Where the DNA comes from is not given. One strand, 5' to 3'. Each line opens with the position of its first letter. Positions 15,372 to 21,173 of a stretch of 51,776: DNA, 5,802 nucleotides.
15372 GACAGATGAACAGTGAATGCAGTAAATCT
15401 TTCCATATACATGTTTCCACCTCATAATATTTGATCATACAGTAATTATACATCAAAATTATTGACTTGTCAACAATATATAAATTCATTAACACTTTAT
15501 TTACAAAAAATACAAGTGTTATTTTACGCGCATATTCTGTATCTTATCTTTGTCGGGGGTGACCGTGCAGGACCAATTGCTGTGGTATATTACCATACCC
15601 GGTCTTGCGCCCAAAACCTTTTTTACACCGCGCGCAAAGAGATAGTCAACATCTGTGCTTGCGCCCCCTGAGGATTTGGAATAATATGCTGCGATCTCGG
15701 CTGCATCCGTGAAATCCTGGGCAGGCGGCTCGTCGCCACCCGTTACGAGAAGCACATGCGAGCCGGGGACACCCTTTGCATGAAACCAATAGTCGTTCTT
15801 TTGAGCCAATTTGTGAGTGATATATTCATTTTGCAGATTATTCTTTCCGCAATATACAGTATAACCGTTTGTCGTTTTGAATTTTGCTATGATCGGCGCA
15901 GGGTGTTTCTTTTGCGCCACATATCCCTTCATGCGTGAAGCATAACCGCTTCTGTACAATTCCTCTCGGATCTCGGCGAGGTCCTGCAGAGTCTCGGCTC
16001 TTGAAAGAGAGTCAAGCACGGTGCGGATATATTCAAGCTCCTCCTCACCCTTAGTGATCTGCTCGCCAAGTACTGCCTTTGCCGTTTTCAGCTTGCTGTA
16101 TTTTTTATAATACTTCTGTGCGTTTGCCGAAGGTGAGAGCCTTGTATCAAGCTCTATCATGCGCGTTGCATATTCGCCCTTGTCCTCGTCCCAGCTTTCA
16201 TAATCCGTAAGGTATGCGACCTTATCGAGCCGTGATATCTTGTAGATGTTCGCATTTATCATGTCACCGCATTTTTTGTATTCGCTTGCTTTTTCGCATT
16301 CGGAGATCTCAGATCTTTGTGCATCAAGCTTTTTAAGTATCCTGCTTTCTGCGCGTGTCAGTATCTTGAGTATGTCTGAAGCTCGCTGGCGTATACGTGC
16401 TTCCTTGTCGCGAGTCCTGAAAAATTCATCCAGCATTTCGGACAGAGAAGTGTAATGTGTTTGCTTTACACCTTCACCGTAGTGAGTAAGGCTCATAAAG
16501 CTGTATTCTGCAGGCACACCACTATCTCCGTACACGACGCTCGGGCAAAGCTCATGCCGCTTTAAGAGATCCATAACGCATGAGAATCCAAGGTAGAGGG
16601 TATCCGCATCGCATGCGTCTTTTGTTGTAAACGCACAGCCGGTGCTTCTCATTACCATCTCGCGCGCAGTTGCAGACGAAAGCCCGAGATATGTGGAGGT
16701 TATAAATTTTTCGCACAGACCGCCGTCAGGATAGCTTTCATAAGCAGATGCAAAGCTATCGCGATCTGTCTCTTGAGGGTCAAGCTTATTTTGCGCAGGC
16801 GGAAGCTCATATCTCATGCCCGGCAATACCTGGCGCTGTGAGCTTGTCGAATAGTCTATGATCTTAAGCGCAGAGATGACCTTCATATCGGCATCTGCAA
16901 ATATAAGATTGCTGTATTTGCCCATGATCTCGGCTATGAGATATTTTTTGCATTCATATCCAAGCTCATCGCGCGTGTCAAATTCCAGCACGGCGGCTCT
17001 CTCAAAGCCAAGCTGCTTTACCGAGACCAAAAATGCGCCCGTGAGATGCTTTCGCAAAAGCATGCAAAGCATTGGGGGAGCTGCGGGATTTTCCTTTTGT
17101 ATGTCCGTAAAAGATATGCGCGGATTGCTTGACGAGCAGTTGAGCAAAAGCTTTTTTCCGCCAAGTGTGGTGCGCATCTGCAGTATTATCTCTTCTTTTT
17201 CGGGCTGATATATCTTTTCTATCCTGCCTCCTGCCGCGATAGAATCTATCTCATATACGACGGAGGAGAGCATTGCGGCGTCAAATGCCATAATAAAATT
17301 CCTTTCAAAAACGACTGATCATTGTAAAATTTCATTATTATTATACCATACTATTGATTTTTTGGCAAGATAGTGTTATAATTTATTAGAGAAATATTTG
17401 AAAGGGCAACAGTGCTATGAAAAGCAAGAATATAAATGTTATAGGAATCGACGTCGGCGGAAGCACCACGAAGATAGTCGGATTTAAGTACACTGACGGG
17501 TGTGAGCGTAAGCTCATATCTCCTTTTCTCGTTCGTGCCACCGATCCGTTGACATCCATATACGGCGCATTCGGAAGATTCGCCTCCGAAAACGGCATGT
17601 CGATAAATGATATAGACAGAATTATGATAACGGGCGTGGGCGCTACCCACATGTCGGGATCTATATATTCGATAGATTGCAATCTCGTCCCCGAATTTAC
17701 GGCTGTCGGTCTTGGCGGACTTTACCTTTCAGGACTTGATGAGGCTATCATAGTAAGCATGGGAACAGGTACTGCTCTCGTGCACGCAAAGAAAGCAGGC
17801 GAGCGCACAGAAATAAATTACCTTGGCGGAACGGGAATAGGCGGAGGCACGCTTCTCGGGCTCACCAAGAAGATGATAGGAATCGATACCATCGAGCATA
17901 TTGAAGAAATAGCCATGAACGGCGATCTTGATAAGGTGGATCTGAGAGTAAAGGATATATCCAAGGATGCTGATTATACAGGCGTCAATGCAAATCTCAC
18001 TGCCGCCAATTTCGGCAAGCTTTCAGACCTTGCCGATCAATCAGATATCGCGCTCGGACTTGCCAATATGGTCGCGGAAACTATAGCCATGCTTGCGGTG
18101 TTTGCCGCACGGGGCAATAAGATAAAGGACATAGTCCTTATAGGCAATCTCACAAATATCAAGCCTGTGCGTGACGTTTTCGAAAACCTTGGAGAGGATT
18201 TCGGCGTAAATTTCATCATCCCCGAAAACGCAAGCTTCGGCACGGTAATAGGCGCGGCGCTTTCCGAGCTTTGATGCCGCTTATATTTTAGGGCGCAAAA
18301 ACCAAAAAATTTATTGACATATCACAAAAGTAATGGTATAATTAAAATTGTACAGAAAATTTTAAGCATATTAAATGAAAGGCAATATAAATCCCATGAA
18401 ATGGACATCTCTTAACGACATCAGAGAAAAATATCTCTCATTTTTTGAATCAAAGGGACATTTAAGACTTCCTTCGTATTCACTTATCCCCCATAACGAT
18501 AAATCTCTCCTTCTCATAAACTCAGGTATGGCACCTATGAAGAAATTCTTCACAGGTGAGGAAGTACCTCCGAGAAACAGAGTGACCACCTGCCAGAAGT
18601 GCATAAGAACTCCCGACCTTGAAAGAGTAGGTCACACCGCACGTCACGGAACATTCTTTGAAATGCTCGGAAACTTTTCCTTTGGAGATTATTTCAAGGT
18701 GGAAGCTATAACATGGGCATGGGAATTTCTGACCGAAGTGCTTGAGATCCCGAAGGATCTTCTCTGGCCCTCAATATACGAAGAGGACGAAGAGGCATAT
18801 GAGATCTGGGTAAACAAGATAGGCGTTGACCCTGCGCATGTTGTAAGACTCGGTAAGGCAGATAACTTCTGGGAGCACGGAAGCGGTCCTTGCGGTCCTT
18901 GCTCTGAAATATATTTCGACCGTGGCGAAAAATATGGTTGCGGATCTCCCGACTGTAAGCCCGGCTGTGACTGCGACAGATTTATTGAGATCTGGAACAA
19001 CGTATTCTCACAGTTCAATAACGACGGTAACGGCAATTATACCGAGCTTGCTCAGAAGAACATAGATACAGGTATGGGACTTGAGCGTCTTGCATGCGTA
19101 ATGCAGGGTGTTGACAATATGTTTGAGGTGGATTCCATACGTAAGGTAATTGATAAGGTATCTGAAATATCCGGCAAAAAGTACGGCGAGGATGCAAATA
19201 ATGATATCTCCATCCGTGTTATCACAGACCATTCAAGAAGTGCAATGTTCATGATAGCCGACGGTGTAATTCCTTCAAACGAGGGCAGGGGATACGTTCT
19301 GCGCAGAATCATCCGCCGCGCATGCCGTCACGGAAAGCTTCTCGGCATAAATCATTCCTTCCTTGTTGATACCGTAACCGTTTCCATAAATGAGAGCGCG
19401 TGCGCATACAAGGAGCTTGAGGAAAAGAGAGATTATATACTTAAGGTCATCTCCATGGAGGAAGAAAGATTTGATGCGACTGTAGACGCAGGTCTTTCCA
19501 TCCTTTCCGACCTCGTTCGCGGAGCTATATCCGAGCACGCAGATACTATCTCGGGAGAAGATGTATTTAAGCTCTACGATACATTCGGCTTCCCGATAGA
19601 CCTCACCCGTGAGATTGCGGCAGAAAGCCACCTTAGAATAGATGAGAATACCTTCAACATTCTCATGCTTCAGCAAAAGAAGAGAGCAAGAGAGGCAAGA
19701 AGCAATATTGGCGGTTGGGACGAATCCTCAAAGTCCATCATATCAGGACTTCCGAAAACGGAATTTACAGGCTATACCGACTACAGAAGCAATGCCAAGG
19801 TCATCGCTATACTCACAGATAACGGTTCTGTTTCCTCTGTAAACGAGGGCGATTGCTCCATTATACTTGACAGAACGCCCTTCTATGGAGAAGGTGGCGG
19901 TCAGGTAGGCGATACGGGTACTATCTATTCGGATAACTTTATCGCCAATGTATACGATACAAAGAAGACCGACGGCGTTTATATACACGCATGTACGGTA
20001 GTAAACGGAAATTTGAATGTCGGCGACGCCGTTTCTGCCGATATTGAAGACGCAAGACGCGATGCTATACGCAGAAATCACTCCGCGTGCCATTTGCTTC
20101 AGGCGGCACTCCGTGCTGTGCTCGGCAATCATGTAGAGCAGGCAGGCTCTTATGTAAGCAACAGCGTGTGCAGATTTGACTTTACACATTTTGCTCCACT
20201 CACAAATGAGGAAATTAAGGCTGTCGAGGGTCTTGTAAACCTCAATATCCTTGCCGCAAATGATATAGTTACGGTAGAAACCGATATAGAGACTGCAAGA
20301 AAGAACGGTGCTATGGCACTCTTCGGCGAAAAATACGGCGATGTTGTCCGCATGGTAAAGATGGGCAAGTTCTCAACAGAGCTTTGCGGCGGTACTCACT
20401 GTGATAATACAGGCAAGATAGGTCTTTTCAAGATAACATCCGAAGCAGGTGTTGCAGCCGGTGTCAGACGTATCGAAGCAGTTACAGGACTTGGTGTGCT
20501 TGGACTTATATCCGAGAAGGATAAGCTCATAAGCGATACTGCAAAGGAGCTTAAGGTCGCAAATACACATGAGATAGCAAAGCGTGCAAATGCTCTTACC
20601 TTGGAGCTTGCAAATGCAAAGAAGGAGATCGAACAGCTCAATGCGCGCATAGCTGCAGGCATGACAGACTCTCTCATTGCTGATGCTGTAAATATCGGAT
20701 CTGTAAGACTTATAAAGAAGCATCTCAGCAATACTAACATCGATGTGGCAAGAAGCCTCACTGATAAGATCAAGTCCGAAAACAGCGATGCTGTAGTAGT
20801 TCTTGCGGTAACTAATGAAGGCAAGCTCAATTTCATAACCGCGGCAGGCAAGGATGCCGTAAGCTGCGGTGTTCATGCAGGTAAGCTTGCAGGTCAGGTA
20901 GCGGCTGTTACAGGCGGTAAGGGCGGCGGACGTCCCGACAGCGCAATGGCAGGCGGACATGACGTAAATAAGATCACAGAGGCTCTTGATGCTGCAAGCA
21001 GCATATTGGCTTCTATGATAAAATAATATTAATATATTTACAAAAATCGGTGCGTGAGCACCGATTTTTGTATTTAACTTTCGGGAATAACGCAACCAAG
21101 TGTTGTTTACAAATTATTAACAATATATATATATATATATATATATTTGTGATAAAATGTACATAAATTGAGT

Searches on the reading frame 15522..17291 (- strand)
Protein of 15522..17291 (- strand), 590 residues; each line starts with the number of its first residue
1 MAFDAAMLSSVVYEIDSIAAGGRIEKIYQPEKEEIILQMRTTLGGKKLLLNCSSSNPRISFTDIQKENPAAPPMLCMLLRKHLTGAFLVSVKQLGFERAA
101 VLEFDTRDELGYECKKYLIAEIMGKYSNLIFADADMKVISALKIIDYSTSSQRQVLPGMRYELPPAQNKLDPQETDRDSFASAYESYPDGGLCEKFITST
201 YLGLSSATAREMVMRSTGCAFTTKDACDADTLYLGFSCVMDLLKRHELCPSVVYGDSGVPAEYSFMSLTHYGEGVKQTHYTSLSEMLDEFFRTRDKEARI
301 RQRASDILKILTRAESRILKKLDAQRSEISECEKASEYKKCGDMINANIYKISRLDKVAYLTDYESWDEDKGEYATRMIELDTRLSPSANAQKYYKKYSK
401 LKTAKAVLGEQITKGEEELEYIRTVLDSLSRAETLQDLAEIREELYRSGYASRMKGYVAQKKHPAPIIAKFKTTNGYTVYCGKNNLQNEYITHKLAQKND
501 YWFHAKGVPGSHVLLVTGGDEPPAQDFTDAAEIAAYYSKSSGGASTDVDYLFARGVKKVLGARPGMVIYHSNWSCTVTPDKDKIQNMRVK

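Call 95: search_protein_families(library=pfam, proteins=[window:15522-17291:-], max_evalue=0.00001)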
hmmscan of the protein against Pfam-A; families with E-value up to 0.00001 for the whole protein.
window:15522-17291:- (590 aa): 2 families
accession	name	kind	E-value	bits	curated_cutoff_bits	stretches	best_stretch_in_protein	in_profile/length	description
PF05833.16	NFACT_N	-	4.6e-128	428.3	31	1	4-462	1-454/456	NFACT N-terminal and middle domains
PF05670.18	NFACT-R_1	-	4.9e-12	46.8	29.8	1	471-559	5-96/112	NFACT protein RNA binding domain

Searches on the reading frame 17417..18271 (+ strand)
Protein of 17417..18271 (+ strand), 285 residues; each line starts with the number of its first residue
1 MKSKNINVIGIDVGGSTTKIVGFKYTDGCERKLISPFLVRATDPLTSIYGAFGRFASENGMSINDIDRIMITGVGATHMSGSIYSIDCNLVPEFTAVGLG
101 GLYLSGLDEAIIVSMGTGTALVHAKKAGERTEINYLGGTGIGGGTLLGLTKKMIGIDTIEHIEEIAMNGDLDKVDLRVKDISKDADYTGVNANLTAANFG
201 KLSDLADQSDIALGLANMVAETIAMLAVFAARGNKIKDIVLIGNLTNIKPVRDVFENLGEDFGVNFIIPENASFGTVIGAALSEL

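Call 95: search_protein_families(library=pfam, proteins=[window:17417-18271:+], max_evalue=0.00001)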
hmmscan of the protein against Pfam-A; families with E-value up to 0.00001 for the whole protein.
window:17417-18271:+ (285 aa): 2 families
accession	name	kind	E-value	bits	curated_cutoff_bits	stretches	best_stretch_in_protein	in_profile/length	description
PF03630.20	Fumble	-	3.7e-21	76.1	28.5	1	111-247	150-294/334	Fumble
PF01869.26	BcrAD_BadFG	-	8.7e-10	39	31.5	1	9-282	1-269/271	BadF/BadG/BcrA/BcrD ATPase family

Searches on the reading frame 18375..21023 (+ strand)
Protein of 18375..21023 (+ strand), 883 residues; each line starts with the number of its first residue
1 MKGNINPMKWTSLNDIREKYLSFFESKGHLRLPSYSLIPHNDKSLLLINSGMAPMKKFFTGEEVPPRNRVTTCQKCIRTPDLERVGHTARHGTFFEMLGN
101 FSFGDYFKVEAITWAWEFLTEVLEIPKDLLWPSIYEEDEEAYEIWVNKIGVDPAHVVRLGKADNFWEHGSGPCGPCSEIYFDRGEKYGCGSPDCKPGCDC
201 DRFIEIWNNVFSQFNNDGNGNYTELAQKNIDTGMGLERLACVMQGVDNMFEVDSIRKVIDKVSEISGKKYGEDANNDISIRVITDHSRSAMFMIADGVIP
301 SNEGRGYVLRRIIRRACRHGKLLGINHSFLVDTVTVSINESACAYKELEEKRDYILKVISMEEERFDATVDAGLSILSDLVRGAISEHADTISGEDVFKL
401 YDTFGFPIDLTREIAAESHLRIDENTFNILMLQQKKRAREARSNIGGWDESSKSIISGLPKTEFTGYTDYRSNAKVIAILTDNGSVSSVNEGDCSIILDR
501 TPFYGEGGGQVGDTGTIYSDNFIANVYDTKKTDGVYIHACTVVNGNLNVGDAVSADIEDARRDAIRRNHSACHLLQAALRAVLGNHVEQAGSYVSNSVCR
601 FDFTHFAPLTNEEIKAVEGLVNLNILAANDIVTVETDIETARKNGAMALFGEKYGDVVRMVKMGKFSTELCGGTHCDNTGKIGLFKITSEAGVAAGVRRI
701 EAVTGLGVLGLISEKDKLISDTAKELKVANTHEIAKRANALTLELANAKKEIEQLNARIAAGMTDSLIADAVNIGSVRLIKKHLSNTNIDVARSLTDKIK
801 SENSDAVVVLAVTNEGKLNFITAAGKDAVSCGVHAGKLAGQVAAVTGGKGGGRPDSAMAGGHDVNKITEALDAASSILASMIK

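Call 95: search_protein_families(library=pfam, proteins=[window:18375-21023:+], max_evalue=0.00001)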
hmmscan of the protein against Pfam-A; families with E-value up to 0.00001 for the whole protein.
window:18375-21023:+ (883 aa): 3 families
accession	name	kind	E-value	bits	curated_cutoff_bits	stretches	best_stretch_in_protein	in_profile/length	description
PF01411.24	tRNA-synt_2c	-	8.9e-198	658.7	30.3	1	15-560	1-551/552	tRNA synthetases class II (A)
PF07973.19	tRNA_SAD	-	1e-18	67.5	24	1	658-701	1-44/44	Threonyl and Alanyl tRNA synthetase second additional domain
PF02272.25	DHHA1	-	5.6e-14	52.9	25.9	1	785-879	11-101/102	DHHA1 domain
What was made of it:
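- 18375..21026 (+): alaS (alanyl-tRNA synthetase), left housekeeping flank. PF01411 at E 8.9e-198, plus tRNA_SAD and DHHA1 (call 95).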
